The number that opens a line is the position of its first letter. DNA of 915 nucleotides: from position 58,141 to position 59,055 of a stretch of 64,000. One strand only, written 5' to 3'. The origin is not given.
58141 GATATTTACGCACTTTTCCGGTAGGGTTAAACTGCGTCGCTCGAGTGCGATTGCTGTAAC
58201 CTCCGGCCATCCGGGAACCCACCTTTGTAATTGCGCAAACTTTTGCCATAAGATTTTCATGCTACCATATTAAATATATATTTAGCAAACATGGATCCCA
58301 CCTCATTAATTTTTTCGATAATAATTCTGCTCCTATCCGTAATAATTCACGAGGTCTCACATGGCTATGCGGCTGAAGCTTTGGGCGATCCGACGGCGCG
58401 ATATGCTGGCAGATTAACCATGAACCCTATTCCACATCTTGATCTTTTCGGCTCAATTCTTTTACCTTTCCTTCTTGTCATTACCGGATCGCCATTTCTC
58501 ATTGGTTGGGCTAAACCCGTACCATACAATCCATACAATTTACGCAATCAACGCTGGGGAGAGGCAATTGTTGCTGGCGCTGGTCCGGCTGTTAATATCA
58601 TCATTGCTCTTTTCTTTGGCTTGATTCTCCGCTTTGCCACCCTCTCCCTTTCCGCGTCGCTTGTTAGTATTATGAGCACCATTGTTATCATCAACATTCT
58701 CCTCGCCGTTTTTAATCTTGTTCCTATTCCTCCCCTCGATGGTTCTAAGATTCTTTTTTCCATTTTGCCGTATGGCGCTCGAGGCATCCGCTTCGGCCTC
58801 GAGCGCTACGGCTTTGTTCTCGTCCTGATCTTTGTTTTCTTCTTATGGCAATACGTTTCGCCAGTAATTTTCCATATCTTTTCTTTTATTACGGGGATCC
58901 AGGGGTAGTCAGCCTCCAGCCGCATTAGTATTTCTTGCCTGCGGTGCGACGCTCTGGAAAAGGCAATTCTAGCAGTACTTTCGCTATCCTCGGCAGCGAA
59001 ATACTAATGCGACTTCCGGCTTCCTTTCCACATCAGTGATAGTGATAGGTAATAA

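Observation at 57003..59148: Near-identical 85-bp inverted repeats flank a 2-kb three-gene segment and place the same element upstream of sodA and rpsL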

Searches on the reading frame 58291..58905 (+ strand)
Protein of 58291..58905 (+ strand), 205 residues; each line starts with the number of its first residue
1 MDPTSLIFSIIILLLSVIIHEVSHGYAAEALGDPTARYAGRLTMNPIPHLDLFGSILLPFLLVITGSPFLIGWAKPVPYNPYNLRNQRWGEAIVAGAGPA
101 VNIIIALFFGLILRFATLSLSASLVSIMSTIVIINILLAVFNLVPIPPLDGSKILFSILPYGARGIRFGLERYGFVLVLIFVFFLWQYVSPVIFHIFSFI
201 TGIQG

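Call 18: find_encoding_contigs(protein=window:58291-58905:+, flank=6000, max_places=10)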
Protein window:58291-58905:+ (205 aa): 1 contig read that carries it; 1 place shown.
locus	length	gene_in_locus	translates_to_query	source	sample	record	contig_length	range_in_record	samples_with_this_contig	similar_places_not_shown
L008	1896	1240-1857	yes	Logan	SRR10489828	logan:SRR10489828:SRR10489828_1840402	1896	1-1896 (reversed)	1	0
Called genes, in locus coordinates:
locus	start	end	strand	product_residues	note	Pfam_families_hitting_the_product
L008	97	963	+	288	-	PF00753:Lactamase_B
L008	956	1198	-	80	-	PF00830:Ribosomal_L28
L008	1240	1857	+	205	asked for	PF02163:Peptidase_M50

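Call 72: find_homologous_proteins(query=window:58291-58905:+, max_evalue=1e-30)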
Query window:58291-58905:+ (205 aa): 7964 proteins with E <= 1e-30 among 8000 candidates; the best 120 are listed.
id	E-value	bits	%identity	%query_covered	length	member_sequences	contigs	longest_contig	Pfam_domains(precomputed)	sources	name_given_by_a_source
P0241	2.0e-124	431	100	100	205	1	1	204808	PF02163.29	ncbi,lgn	-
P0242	2.2e-102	359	83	100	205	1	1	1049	PF02163.29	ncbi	-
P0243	1.1e-96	340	76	100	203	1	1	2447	PF02163.29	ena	-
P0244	1.1e-93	331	76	99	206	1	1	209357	PF02163.29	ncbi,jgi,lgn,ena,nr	ncbi:MAG TPA: site-2 protease family protein [Candidatus Paceibacterota bacterium]|nr:site-2 proteas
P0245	6.6e-93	328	76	99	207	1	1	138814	PF02163.29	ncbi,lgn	-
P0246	1.0e-86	308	70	93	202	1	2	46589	PF02163.29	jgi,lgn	jgi:Zn-dependent protease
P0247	2.2e-81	290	67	96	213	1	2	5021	PF02163.29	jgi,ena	-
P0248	2.2e-81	290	69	97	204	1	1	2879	PF02163.29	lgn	-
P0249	2.8e-81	290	68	93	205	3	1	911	PF02163.29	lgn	-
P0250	4.3e-81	289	67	90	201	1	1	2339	PF02163.29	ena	-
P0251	5.7e-81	289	66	90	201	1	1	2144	PF02163.29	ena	-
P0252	5.8e-81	289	66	98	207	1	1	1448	PF02163.29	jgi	jgi:Zn-dependent protease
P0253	6.9e-80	286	66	97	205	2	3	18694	PF02163.29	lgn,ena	-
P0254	4.5e-79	283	67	96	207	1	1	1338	PF02163.29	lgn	-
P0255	4.8e-79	283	65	99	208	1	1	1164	PF02163.29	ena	-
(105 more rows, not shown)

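Call 73: find_encoding_contigs(protein=P0242, flank=3000, max_places=3)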
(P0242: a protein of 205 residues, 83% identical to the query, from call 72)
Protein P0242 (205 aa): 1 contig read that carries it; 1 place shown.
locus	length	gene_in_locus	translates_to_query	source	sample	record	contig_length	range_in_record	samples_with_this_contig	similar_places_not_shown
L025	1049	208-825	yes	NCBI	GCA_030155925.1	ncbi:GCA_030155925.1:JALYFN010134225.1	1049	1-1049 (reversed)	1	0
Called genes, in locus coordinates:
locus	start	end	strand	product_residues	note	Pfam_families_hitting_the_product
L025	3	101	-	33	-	?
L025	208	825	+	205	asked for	PF02163:Peptidase_M50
